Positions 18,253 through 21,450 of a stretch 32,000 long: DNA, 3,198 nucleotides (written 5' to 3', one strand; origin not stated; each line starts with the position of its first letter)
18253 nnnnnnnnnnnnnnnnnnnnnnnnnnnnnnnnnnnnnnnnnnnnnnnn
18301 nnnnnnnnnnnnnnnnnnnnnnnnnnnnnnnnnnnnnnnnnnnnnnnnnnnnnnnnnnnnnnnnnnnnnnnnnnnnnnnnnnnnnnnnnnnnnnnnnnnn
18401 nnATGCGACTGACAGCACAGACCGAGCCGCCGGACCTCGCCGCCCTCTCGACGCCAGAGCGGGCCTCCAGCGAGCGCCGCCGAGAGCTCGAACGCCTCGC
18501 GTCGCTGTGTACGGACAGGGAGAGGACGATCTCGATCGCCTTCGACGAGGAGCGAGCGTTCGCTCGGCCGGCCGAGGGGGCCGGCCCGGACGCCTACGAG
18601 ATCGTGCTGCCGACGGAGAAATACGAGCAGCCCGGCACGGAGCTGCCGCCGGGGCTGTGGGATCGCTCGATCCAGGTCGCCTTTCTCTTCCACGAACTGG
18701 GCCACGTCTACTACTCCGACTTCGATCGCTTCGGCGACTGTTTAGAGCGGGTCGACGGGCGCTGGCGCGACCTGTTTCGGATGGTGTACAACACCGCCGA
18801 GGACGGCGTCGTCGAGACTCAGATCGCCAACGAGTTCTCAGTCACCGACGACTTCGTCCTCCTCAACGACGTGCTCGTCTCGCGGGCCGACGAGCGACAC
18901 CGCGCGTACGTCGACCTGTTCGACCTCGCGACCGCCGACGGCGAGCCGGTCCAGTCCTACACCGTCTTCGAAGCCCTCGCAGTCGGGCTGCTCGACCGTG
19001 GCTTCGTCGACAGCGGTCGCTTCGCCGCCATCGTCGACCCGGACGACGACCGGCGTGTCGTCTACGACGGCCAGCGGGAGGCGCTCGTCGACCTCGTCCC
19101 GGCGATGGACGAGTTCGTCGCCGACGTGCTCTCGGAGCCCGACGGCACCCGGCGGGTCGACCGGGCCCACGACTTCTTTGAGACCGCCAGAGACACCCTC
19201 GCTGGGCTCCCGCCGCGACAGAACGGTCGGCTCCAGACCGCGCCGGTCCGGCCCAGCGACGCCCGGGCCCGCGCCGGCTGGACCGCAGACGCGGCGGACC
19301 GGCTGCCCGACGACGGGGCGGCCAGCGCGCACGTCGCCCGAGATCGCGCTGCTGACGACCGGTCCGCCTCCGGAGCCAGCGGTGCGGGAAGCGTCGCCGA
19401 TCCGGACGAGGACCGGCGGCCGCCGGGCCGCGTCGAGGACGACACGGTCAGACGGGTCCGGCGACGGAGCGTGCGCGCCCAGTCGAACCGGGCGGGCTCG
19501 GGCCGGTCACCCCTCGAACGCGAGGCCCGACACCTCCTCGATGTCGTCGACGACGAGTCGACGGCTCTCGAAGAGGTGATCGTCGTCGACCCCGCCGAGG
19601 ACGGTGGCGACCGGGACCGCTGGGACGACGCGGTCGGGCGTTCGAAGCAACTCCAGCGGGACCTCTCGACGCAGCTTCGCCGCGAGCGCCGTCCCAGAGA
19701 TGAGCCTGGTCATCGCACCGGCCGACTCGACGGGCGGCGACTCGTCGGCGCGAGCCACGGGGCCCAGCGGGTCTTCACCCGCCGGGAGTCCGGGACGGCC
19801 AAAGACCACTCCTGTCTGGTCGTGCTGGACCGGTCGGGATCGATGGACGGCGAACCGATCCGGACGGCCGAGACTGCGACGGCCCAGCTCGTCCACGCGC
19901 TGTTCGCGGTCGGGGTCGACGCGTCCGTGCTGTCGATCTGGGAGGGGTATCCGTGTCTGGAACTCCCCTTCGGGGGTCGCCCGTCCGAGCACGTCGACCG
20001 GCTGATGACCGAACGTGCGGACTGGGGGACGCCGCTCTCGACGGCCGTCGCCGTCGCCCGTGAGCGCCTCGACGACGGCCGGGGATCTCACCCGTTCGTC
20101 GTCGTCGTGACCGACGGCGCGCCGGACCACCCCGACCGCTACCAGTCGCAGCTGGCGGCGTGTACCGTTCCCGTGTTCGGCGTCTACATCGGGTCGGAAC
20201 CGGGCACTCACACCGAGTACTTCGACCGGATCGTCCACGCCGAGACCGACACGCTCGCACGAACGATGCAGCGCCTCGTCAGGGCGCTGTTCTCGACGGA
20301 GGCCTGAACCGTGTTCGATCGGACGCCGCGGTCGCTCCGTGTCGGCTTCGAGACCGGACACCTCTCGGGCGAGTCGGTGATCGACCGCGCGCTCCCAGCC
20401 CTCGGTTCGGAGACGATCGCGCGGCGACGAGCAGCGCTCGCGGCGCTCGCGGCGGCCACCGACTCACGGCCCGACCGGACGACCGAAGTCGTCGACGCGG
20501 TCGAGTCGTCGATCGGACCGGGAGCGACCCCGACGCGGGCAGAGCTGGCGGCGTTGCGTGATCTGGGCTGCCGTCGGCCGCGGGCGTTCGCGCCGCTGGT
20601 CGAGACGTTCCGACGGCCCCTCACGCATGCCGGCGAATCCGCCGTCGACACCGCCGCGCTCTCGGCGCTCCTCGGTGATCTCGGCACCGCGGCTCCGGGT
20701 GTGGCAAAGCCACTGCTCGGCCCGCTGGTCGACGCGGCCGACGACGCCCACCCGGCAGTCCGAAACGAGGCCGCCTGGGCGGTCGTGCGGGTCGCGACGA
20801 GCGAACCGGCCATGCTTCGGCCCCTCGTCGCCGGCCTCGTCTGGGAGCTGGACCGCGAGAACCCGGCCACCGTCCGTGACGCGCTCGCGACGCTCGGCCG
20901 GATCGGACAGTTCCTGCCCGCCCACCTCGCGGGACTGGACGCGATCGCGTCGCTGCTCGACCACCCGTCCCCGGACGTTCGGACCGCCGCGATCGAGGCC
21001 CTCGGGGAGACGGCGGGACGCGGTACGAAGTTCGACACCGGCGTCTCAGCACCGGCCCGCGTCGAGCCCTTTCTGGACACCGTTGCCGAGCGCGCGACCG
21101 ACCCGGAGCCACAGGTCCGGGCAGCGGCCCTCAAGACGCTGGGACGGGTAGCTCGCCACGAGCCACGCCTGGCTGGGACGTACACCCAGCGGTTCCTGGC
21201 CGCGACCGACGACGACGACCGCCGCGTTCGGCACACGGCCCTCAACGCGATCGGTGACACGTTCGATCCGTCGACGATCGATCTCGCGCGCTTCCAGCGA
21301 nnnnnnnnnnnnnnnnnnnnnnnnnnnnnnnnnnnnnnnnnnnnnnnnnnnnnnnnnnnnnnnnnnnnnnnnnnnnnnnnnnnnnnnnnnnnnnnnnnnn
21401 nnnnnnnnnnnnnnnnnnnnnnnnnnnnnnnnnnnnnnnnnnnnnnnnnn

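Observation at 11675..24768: Candidate multi-component system: HEAT-kinase divergent from kinase-propeller, CbbQ/NorQ-type AAA+, HExxH-VWA and a 1485-aa HEAT protein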

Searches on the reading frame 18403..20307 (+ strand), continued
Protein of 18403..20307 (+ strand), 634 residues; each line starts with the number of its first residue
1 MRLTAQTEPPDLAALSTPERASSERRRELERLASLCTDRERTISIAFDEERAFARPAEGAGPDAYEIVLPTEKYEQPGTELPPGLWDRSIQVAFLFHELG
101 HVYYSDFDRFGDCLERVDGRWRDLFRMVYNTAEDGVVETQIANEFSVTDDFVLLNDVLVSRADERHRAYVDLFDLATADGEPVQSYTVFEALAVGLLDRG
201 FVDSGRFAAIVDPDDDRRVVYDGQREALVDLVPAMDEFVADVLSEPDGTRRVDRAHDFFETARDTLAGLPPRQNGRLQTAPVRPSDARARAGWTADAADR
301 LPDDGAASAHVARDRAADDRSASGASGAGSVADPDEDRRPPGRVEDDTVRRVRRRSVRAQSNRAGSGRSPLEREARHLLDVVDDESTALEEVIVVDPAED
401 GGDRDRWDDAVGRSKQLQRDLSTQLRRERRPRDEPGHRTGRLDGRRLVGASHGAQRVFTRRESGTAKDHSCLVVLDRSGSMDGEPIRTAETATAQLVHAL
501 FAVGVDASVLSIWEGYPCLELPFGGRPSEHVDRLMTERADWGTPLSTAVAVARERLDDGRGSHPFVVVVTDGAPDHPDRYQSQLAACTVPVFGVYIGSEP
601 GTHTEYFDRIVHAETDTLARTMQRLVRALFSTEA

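Call 77: search_dna_similar(query=L027:17118-17696:-, collection=plasmids, mode=protein, max_rows=25)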
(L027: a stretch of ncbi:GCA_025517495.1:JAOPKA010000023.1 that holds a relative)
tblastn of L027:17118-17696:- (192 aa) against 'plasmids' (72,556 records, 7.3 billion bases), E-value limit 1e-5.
Records with a match: 116; places in all: 118; records where one place covers at least 80% of the query: 44.
Best place of each record, by identity: <60% 116.
By first word of the organism name: Sinorhizobium 47; Halobacterium 8; Bacillus 5; Halomicrobium 4; Cereibacter 3; Paracoccus 3; Collinsella 3; Ketogulonicigenium 3; Clostridium 3; Methylobacterium 3; and 24 more.
By predicted mobility (MOB-suite, as given by PLSDB): non-mobilizable 65; mobilizable 45; conjugative 6.
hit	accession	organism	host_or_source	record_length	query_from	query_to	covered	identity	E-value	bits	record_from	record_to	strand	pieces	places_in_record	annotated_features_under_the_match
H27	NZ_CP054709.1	Halarchaeum sp. CBA1220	solar salt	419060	1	181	94%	41.2%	8e-37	142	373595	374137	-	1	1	metallophosphoesterase family protein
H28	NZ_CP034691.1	Halorubrum sp. BOL3-1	-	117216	4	187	96%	38.4%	6e-31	125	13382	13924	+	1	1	metallophosphoesterase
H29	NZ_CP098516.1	Haloplanus sp. GDY1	cell culture,salt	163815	4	189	97%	37.4%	7e-31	124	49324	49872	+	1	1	metallophosphoesterase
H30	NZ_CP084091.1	Halomicrobium urmianum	cell culture,salt lake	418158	4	169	86%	38.9%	1e-27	115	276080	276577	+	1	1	metallophosphoesterase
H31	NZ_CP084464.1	Halomicrobium salinisoli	cell culture,gobi saline soil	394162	4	169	86%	37.7%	1e-26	112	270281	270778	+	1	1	metallophosphoesterase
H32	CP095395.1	Natribaculum longum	cell culture,saline soil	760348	4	164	84%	38.9%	8e-30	122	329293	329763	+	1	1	none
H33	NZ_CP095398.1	Natribaculum luteum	cell culture,brine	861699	4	164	84%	38.9%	9e-30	121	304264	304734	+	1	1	metallophosphoesterase family protein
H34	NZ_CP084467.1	Halomicrobium salinisoli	cell culture,gobi saline soil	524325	4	169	86%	37.1%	2e-25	108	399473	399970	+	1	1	metallophosphoesterase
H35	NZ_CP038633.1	Halobacterium salinarum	cell culture,DSM:3754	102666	1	179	93%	33.5%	1e-24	107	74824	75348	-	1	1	metallophosphoesterase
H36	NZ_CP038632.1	Halobacterium salinarum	cell culture,DSM:3754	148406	1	179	93%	33.5%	1e-24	107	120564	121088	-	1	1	metallophosphoesterase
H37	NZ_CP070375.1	Halobacterium sp. GSL-19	Brine,Brine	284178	1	179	93%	33.5%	1e-24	107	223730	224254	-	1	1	metallophosphoesterase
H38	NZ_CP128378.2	Halobacterium salinarum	-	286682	1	179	93%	33.5%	1e-24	107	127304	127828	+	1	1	metallophosphoesterase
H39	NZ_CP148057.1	Halobacterium salinarum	Whole genome,Hypersaline lake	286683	1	179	93%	33.5%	1e-24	107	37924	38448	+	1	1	metallophosphoesterase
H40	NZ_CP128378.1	Halobacterium salinarum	-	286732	1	179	93%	33.5%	1e-24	107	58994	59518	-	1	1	metallophosphoesterase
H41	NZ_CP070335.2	Halobacterium sp. BOL4-2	Salt,Salt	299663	1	179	93%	33.5%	1e-24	107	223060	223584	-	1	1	metallophosphoesterase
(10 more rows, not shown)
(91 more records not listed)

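Call 88: search_protein_families(library=padloc, proteins=[L025:11979-14609:-, L025:14606-17782:-, L025:17792-18406:-, L025:18920-20686:+, L024:428-1369:+, L024:13946-15277:+, L029:1929-4445:+, L029:4448-5350:+, L028:17248-18315:+, L034:2296-3939:+], max_evalue=0.0001)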
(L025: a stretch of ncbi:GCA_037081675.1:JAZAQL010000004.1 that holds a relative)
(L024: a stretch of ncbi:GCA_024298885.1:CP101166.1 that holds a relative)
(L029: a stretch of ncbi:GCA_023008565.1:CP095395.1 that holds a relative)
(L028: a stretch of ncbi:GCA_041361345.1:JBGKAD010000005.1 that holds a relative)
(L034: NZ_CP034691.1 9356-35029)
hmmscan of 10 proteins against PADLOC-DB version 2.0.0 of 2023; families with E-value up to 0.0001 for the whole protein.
L025:11979-14609:- (876 aa): 0 families

L025:14606-17782:- (1058 aa): 12 families
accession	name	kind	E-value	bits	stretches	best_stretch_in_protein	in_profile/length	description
PDLC04140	mad8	-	9.5e-18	62.8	1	385-747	19-299/314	mads_8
PDLC04105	HerA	-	1.2e-14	51.8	2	629-734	420-522/576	-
PDLC04100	HerA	-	1.7e-11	41.5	1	602-747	414-555/580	-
PDLC04098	HerA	-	2.7e-11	40.8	1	620-710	520-608/686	-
PDLC02185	HerA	-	7.8e-10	36.1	1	602-747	420-561/585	-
PDLC04103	HerA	-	1.2e-09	35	0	631-745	444-554/579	-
PDLC01055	HerA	-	2.9e-09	34.3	1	369-424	135-191/532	Type III coevolved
PDLC04106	HerA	-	2.5e-07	27.6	1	602-755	490-634/667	-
PDLC04102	HerA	-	5e-07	26.4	0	388-417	172-202/654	-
PDLC04097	HerA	-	1.1e-05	22.3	0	628-746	475-591/618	-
PDLC04104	HerA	-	3.1e-05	20.9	1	632-737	224-326/379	-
PDLC04107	HerA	-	3.8e-05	20.9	1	390-447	169-226/306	-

L025:17792-18406:- (204 aa): 0 families

L025:18920-20686:+ (588 aa): 5 families
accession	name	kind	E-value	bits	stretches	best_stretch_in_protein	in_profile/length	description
PDLC02673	DndF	-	4.1e-31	106.4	1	64-573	45-546/548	DndF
PDLC02672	DndF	-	1.2e-23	81.6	1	67-293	52-284/558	DndF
PDLC02674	DndF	-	4e-20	70.1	2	38-286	28-262/530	DndF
PDLC02795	SspF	-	7.6e-06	22.8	0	231-260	206-235/560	SspF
PDLC02793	SspF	-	5.6e-05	19.7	0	42-108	27-93/600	SspF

L024:428-1369:+ (313 aa): 0 families

L024:13946-15277:+ (443 aa): 0 families

L029:1929-4445:+ (838 aa): 0 families

L029:4448-5350:+ (300 aa): 0 families

L028:17248-18315:+ (355 aa): 1 family
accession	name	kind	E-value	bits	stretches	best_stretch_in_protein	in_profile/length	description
PDLC03925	OloA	-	6.9e-06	23.6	0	107-244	150-321/596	-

L034:2296-3939:+ (547 aa): 6 families
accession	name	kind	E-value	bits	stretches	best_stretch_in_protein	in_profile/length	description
PDLC02196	IetA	-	1.1e-33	115.2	1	299-526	100-321/374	-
PDLC04232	IetA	-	3.3e-30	103.6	1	240-520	36-309/330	-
PDLC02195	IetA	-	4.7e-28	96.6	1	238-507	52-316/395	-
PDLC04231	IetA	-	3.3e-22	77.5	1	311-461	106-252/262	-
PDLC00915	TRIP13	-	3.4e-12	44.4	1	297-472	38-227/302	TRIP13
PDLC00914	TRIP13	-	1.3e-11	42.5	1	325-475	74-237/302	TRIP13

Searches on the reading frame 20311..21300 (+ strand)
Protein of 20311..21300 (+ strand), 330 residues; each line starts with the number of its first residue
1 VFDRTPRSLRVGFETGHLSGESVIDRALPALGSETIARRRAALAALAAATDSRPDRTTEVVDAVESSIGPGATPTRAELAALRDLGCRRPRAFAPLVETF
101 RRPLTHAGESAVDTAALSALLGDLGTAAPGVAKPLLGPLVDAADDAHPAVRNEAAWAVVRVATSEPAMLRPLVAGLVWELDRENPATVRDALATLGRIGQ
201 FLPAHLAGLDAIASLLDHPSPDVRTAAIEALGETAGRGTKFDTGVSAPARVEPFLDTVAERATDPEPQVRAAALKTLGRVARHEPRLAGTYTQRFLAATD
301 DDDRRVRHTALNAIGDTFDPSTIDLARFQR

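Call 91: find_homologous_proteins(query=A6, max_evalue=0.00001)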
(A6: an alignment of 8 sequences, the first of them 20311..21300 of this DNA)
Query A6 (8 sequences): 8000 candidates shared short words with the query, none scored E <= 0.00001.

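Call 92: search_dna_similar(query=window:20311-21300:+, collection=plasmids, mode=protein, max_rows=30, max_evalue=0.000001)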
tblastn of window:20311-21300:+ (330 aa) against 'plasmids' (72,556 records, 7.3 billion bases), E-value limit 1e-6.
Records with a match: 5; places in all: 5; records where one place covers at least 80% of the query: 3.
Best place of each record, by identity: >=99% 1; 60-80% 1; <60% 3.
By first word of the organism name: Halomicrobium 2; Natribaculum 2; Halorubrum 1.
By predicted mobility (MOB-suite, as given by PLSDB): non-mobilizable 5.
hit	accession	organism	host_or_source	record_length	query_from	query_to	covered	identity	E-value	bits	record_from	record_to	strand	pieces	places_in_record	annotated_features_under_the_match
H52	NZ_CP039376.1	Halomicrobium mukohataei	-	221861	1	330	100%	99.7%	0e+0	607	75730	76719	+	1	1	HEAT repeat domain-containing protein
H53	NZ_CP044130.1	Halomicrobium sp. LC1Hm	-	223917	3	330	99%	74.1%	7e-137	435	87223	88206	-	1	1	HEAT repeat domain-containing protein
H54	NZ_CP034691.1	Halorubrum sp. BOL3-1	-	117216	10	303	89%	31.8%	4e-28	122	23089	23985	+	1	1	hypothetical protein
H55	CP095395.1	Natribaculum longum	cell culture,saline soil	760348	56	301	75%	34.8%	3e-22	104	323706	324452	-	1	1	none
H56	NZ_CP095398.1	Natribaculum luteum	cell culture,brine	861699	58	301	74%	34.7%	9e-22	103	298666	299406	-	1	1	hypothetical protein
